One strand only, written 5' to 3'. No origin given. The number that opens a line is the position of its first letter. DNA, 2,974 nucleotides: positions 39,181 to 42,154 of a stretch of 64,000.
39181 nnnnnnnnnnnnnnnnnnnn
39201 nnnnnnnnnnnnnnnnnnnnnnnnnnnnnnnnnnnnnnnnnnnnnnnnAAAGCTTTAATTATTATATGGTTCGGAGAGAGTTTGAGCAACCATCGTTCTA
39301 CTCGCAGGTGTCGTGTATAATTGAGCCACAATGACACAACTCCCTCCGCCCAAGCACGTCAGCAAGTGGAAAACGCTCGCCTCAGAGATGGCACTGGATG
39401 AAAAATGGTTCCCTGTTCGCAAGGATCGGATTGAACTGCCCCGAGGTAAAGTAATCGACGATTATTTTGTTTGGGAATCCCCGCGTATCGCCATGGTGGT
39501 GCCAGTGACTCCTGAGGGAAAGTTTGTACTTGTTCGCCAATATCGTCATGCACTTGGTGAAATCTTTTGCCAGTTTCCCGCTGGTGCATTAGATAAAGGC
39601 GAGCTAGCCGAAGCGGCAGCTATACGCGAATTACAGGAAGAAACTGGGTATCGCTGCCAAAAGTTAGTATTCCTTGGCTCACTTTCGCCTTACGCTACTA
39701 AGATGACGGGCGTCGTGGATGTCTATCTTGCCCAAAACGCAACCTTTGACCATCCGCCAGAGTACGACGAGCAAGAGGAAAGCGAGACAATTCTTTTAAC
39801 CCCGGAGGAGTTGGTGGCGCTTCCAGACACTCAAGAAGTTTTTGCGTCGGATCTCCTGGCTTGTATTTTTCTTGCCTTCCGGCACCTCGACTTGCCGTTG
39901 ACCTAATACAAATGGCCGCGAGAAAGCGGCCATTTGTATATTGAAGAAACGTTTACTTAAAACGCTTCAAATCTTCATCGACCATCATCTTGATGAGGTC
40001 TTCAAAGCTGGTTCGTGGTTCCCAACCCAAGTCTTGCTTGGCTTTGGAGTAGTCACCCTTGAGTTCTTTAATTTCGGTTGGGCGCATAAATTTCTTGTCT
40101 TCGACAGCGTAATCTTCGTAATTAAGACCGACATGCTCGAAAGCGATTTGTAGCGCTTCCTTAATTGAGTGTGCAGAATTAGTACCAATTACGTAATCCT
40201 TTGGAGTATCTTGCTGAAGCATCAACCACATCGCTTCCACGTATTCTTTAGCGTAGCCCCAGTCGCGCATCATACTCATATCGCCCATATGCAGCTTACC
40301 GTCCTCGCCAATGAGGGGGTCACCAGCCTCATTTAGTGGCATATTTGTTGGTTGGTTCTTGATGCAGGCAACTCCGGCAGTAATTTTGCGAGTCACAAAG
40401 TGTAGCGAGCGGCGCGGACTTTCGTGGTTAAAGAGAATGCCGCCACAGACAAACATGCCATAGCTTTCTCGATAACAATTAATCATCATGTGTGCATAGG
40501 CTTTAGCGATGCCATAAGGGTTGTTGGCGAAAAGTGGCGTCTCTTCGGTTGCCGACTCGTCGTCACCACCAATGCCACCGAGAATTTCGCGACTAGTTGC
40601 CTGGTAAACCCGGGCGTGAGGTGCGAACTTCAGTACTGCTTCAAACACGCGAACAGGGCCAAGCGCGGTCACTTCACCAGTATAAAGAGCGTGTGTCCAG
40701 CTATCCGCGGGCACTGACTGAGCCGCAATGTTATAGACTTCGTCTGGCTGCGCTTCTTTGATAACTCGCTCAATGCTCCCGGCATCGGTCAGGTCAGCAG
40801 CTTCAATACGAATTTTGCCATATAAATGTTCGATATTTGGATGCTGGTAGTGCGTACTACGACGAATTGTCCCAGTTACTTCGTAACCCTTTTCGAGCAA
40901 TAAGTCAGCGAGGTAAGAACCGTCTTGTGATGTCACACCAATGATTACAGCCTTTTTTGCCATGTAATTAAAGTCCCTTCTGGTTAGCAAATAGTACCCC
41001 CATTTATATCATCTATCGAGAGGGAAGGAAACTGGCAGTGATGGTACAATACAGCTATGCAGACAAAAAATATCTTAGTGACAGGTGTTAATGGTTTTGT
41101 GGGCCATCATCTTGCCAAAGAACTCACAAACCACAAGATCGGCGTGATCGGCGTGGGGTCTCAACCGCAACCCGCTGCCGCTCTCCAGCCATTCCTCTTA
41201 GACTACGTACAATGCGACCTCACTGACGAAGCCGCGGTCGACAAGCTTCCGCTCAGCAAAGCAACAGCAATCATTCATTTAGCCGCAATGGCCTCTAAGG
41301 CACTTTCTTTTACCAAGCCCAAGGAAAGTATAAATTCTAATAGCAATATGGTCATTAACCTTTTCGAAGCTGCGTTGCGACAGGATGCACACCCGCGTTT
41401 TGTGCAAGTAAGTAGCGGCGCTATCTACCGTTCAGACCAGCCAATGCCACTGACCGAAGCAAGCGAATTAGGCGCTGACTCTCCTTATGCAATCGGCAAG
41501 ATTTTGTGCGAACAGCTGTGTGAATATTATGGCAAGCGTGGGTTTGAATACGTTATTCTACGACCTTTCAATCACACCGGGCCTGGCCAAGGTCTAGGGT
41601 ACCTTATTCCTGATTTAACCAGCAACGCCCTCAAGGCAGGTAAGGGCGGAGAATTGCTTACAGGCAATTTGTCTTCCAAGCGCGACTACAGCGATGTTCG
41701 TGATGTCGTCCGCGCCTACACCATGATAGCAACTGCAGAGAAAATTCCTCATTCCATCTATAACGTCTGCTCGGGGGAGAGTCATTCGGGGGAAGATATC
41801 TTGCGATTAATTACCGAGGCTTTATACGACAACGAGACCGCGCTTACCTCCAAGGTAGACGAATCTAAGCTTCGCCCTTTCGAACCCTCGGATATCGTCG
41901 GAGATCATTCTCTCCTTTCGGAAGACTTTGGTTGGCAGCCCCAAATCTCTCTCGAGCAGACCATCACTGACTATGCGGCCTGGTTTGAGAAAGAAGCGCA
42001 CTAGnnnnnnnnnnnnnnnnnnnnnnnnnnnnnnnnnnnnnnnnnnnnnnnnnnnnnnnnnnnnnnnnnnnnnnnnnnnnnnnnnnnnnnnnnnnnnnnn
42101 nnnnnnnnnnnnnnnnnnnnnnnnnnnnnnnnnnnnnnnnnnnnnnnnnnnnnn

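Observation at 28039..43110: ABC-transporter-dependent homopolymer glycan locus with paired FkbM methyltransferases and a GDP-6-deoxyhexose branch (CPA/O9a-like logic)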

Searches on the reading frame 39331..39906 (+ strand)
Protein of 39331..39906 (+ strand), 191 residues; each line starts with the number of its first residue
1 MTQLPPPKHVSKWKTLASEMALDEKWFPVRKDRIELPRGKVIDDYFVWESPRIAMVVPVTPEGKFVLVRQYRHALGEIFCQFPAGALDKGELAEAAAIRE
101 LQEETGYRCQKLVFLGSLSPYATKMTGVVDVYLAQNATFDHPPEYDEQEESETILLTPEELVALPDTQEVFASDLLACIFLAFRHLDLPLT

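Call 3: search_protein_families(library=pfam, proteins=[window:39331-39906:+])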
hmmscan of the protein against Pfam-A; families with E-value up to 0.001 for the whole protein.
window:39331-39906:+ (191 aa): 1 family
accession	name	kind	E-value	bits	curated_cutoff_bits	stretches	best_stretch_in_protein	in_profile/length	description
PF00293.34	NUDIX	-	5e-18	65.9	21.1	1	52-167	4-122/134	NUDIX domain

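Call 6: search_protein_families(library=ncbifam, proteins=[window:39331-39906:+], max_evalue=0.01)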
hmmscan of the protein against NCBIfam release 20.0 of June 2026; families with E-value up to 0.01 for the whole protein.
window:39331-39906:+ (191 aa): 17 families
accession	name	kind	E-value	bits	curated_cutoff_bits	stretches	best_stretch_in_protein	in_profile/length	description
NF008736.0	PRK11762.1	equivalog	5.6e-17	61.9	169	1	54-186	50-181/186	ADP compounds hydrolase NudE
TIGR02705.1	nudix_YtkD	equivalog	1.6e-09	37.5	154.4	1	80-150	47-117/156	RNA deprotection pyrophosphohydrolase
NF001299.0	PRK00241.1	equivalog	5e-06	26.2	158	1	52-118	133-199/263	NAD(+) diphosphatase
NF008044.0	PRK10776.1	equivalog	5.1e-06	26.4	148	1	68-119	22-72/130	8-oxo-dGTP diphosphatase MutT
NF041652.1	Nud_hyd_Dein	equivalog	9.8e-06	25.9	200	1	56-163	18-129/152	Nudix hydrolase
NF001938.0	PRK00714.1-5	equivalog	1.8e-05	24.2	116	1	78-112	45-79/172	RNA pyrophosphohydrolase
NF006530.0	PRK08999.1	equivalog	2.9e-05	23.3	245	1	53-112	8-67/315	Nudix family hydrolase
TIGR00586.1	mutt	equivalog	4.6e-05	23.4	97.9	1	80-115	34-69/129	8-oxo-dGTP diphosphatase MutT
NF003787.0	PRK05379.1-4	equivalog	9.1e-05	21.6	449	1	60-118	216-273/346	bifunctional nicotinamide-nucleotide adenylyltransferase/Nudix hydroxylase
NF006961.0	PRK09438.1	equivalog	0.00011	21.7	103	1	50-109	7-63/151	dihydroneopterin triphosphate diphosphatase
NF001936.0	PRK00714.1-3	equivalog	0.00013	21.9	118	1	79-107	36-64/155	RNA pyrophosphohydrolase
NF052459.1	OxoGTPPhMutT1Mycb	equivalog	0.00015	21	475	1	82-138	33-89/292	8-oxo-(d)GTP phosphatase MutT1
NF001935.0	PRK00714.1-2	equivalog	0.00017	21.1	259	1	78-116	31-69/183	RNA pyrophosphohydrolase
NF001934.0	PRK00714.1-1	equivalog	0.00021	20.8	241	1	75-113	28-66/176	RNA pyrophosphohydrolase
NF001937.0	PRK00714.1-4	equivalog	0.00031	20.4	139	1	79-117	32-70/161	RNA pyrophosphohydrolase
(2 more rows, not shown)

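Call 19: search_protein_families(library=pfam, proteins=[window:39331-39906:+], max_evalue=5)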
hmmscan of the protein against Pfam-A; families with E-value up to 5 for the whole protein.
window:39331-39906:+ (191 aa): 1 family
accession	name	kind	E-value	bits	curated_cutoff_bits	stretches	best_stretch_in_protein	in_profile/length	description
PF00293.34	NUDIX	-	5e-18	65.9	21.1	1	52-167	4-122/134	NUDIX domain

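Call 20: search_solved_structures(query=window:39331-39906:+, max_evalue=0.001)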
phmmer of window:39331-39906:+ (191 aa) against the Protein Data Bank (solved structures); distinct sequences matched with E-value up to 0.001: 32.
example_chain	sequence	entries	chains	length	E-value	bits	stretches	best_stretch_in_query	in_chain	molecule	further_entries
5c7q_A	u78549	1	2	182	1e-21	81.1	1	8-164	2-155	NudF protein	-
5c7t_A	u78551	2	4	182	2.5e-21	79.8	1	8-164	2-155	NudF protein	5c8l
2yvm_A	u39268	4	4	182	1.8e-20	77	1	11-186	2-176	MutT/nudix family protein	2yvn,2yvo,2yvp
8wv3_A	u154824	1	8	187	1.4e-19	74.1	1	13-177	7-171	ADP-ribose pyrophosphatase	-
9jax_E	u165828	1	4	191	1.5e-19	74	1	13-177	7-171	ADP-ribose pyrophosphatase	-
8zr8_A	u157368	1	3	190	5.8e-19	72.1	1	13-175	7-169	Methanol dehydrogenase activator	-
2w4e_A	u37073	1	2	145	5.5e-11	46.1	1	50-164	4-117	MUTT/NUDIX FAMILY PROTEIN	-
1mk1_A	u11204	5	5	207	1.5e-10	44.7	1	13-150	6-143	ADPR pyrophosphatase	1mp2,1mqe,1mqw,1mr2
5i8u_G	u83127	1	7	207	1.9e-10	44.3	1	13-144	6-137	ADP-ribose pyrophosphatase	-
5qj4_A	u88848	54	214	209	3.7e-10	43.4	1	56-108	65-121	ADP-sugar pyrophosphatase | NUDT5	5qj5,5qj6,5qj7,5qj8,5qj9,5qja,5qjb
3bm4_A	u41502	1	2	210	3.9e-10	43.3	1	56-108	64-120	ADP-sugar pyrophosphatase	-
2dsc_A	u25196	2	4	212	3.9e-10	43.3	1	56-108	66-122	ADP-sugar pyrophosphatase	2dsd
5nqr_A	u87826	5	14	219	4.2e-10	43.2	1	63-109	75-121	ADP-sugar pyrophosphatase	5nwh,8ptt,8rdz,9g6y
9q0n_E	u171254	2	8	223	4.4e-10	43.1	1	56-109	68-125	ADP-sugar pyrophosphatase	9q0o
2dsb_A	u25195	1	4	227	4.6e-10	43.1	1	63-108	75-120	ADP-sugar pyrophosphatase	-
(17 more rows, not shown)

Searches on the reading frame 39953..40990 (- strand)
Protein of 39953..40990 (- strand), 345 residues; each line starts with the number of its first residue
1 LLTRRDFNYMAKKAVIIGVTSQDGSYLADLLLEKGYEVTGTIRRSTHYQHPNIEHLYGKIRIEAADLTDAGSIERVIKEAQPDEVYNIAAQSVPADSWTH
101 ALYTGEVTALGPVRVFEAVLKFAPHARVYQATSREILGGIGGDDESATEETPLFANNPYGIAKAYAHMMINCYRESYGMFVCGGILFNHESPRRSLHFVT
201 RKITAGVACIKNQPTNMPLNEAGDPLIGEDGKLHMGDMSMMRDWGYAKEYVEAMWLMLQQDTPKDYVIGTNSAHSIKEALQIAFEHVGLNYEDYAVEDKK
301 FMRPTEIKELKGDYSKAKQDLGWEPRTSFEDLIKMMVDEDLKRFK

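Call 4: search_protein_families(library=pfam, proteins=[window:39953-40990:-])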
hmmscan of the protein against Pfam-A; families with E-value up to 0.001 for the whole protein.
window:39953-40990:- (345 aa): 3 families
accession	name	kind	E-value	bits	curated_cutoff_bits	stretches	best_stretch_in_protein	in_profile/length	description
PF16363.11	GDP_Man_Dehyd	-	4.6e-98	329.2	27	1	16-336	2-332/332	GDP-mannose 4,6 dehydratase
PF01370.27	Epimerase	-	3.2e-54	184.3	20.9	1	15-269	2-240/240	NAD dependent epimerase/dehydratase family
PF04321.23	RmlD_sub_bind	-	0.00015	21.4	27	1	14-91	3-61/287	RmlD substrate binding domain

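Call 95: search_protein_families(library=ncbifam, proteins=[window:39953-40963:-], max_evalue=0.00001)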
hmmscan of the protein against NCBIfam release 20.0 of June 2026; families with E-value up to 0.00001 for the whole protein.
window:39953-40963:- (336 aa): 8 families
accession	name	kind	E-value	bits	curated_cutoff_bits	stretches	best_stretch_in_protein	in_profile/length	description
TIGR01472.1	gmd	equivalog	2.3e-97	326.2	415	1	3-334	1-341/342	GDP-mannose 4,6-dehydratase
TIGR01181.1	dTDP_gluc_dehyt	equivalog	2.2e-24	86.1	365.1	2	50-172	51-173/321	dTDP-glucose 4,6-dehydratase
TIGR02622.1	CDP_4_6_dhtase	equivalog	3.2e-21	75.8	278.45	1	3-168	5-172/352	CDP-glucose 4,6-dehydratase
TIGR04180.1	EDH_00030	hypoth_equivalog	2.4e-15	56.4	475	1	9-199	5-194/297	NAD-dependent 4,6-dehydratase LegB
TIGR01179.1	galE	equivalog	5.3e-13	48.5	262.3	1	7-325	4-319/332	UDP-glucose 4-epimerase GalE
NF007582.0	PRK10217.1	equivalog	7e-09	35.2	698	1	51-327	53-327/355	dTDP-glucose 4,6-dehydratase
NF007490.0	PRK10084.1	subfamily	2.1e-07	30.3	649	1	52-329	53-332/361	dTDP-glucose 4,6-dehydratase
NF005065.0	PRK06482.1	equivalog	4.7e-07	29.5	291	0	1-71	1-70/276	SDR family oxidoreductase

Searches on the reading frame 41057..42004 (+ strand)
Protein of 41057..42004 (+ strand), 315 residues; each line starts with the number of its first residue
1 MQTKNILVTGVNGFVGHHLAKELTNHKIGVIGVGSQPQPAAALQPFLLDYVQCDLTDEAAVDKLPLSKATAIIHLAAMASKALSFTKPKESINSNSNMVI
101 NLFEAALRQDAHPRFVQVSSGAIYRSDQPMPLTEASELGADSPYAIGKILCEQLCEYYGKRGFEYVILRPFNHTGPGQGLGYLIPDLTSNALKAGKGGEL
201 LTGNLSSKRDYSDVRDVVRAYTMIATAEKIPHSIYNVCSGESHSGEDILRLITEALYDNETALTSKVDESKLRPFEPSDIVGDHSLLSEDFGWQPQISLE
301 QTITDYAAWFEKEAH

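Call 4: search_protein_families(library=pfam, proteins=[window:41057-42004:+])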
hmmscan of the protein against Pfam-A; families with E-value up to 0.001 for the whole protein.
window:41057-42004:+ (315 aa): 7 families
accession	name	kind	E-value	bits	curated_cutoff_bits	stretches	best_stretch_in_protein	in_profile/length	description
PF01370.27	Epimerase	-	9.3e-53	179.5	20.9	1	6-238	1-240/240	NAD dependent epimerase/dehydratase family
PF16363.11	GDP_Man_Dehyd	-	3.1e-47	162.1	27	1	7-305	1-331/332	GDP-mannose 4,6 dehydratase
PF04321.23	RmlD_sub_bind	-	9.2e-12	45.1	27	1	5-161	2-142/287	RmlD substrate binding domain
PF13460.12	NAD_binding_10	-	2.8e-09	37.5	27.2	1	10-175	1-148/184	NAD(P)H-binding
PF07993.18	NAD_binding_4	-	9.1e-07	28.7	20.1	1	62-170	83-204/258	Male sterility protein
PF01073.25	3Beta_HSD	-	9.7e-07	28.5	22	1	7-120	1-116/280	3-beta hydroxysteroid dehydrogenase/isomerase family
PF02254.24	TrkA_N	-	2.8e-05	24.8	23.8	1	13-76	7-70/116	TrkA-N domain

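Call 6: search_protein_families(library=ncbifam, proteins=[window:41057-42004:+], max_evalue=0.01)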
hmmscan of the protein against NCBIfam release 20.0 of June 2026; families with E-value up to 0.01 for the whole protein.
window:41057-42004:+ (315 aa): 32 families (the best 25 are shown)
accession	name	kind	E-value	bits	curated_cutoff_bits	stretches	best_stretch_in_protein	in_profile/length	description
TIGR04180.1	EDH_00030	hypoth_equivalog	2.3e-34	118.8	475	1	6-297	1-296/297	NAD-dependent 4,6-dehydratase LegB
TIGR01179.1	galE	equivalog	4e-30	104.8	262.3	1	5-312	1-327/332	UDP-glucose 4-epimerase GalE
TIGR01181.1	dTDP_gluc_dehyt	equivalog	7e-28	97.6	365.1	1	5-313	1-314/321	dTDP-glucose 4,6-dehydratase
TIGR01472.1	gmd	equivalog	6.9e-18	65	415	1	46-304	56-332/342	GDP-mannose 4,6-dehydratase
NF043036.1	ErythonDh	equivalog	1.5e-15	57.3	325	1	5-163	2-168/321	D-erythronate dehydrogenase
TIGR02197.1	heptose_epim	equivalog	3e-15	56.2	274.6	1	6-312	1-315/316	ADP-glyceromanno-heptose 6-epimerase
NF047922.1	GDPFucSynFcl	equivalog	2.3e-14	53.6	500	1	3-313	2-304/308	GDP-L-fucose synthase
TIGR02622.1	CDP_4_6_dhtase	equivalog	6.5e-14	51.8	278.45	1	2-312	3-332/352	CDP-glucose 4,6-dehydratase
TIGR03466.1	HpnA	hypoth_equivalog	3.5e-13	49.2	367.65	1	5-176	2-173/327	hopanoid-associated sugar epimerase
NF011728.1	PRK15181.1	equivalog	3.9e-11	42.5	760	1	3-257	15-285/348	Vi polysaccharide biosynthesis UDP-N-acetylglucosaminuronic acid C-4 epimerase TviC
NF042422.1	oxyalk_red_OleD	equivalog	1.6e-10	40.9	580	1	5-217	2-207/329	2-alkyl-3-oxoalkanoate reductase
NF007582.0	PRK10217.1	equivalog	3.6e-10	39.5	698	1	4-310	2-331/355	dTDP-glucose 4,6-dehydratase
NF008872.0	PRK11908.1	equivalog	6.8e-10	38.5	294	1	4-179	2-185/349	bifunctional UDP-4-keto-pentose/UDP-xylose synthase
NF007956.0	PRK10675.1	subfamily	1.3e-09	37.7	394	1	6-175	3-182/338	UDP-glucose 4-epimerase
NF007490.0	PRK10084.1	subfamily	3.2e-09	36.2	649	1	6-311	3-335/361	dTDP-glucose 4,6-dehydratase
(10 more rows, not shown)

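Call 7: search_solved_structures(query=window:41057-42004:+, max_evalue=1e-10, show_alignments=2)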
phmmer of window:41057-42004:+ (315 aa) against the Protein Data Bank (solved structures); distinct sequences matched with E-value up to 1e-10: 43.
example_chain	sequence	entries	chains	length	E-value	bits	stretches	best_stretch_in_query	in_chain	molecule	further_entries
2pk3_A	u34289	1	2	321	4.9e-36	128.3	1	6-305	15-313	GDP-6-deoxy-D-lyxo-4-hexulose reductase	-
6x3b_A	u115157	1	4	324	2.9e-31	112.6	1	3-306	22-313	GDP-6-deoxy-D-mannose reductase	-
4lw8_A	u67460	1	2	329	1.1e-24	91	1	4-303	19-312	Putative epimerase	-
4zrm_A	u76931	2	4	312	4.9e-23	85.6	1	4-312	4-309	UDP-glucose 4-epimerase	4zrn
6dnt_A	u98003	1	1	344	1.8e-19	73.9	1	1-259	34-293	NAD-dependent epimerase/dehydratase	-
7kf3_A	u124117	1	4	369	2.9e-17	66.6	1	51-306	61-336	GDP-mannose 4,6-dehydratase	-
7us5_A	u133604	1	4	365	5.6e-17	65.7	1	2-307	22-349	GDP-D-GLYCERO-D-MANNO-HEPTOSE 4,6-DEHYDRATASE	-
6kv9_A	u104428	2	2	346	6.2e-17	65.5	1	5-254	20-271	MoeE5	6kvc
2hun_A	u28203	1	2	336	7e-17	65.4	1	2-312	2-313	336aa long hypothetical dTDP-glucose 4,6-dehydratase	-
3vps_A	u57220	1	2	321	1.4e-15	61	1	5-310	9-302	NAD-dependent epimerase/dehydratase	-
1n7g_A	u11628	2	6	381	2.3e-15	60.4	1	48-303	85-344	GDP-D-mannose-4,6-dehydratase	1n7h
1rpn_A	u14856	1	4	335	2.9e-15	60.1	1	3-303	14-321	GDP-mannose 4,6-dehydratase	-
3enk_A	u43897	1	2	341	4.1e-15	59.6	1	3-312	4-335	UDP-glucose 4-epimerase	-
1db3_A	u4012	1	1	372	2.2e-14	57.1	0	54-232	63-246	GDP-MANNOSE 4,6-DEHYDRATASE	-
7cgv_A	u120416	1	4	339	2.5e-14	57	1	4-305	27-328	Artificial L-threonine 3-dehydrogenase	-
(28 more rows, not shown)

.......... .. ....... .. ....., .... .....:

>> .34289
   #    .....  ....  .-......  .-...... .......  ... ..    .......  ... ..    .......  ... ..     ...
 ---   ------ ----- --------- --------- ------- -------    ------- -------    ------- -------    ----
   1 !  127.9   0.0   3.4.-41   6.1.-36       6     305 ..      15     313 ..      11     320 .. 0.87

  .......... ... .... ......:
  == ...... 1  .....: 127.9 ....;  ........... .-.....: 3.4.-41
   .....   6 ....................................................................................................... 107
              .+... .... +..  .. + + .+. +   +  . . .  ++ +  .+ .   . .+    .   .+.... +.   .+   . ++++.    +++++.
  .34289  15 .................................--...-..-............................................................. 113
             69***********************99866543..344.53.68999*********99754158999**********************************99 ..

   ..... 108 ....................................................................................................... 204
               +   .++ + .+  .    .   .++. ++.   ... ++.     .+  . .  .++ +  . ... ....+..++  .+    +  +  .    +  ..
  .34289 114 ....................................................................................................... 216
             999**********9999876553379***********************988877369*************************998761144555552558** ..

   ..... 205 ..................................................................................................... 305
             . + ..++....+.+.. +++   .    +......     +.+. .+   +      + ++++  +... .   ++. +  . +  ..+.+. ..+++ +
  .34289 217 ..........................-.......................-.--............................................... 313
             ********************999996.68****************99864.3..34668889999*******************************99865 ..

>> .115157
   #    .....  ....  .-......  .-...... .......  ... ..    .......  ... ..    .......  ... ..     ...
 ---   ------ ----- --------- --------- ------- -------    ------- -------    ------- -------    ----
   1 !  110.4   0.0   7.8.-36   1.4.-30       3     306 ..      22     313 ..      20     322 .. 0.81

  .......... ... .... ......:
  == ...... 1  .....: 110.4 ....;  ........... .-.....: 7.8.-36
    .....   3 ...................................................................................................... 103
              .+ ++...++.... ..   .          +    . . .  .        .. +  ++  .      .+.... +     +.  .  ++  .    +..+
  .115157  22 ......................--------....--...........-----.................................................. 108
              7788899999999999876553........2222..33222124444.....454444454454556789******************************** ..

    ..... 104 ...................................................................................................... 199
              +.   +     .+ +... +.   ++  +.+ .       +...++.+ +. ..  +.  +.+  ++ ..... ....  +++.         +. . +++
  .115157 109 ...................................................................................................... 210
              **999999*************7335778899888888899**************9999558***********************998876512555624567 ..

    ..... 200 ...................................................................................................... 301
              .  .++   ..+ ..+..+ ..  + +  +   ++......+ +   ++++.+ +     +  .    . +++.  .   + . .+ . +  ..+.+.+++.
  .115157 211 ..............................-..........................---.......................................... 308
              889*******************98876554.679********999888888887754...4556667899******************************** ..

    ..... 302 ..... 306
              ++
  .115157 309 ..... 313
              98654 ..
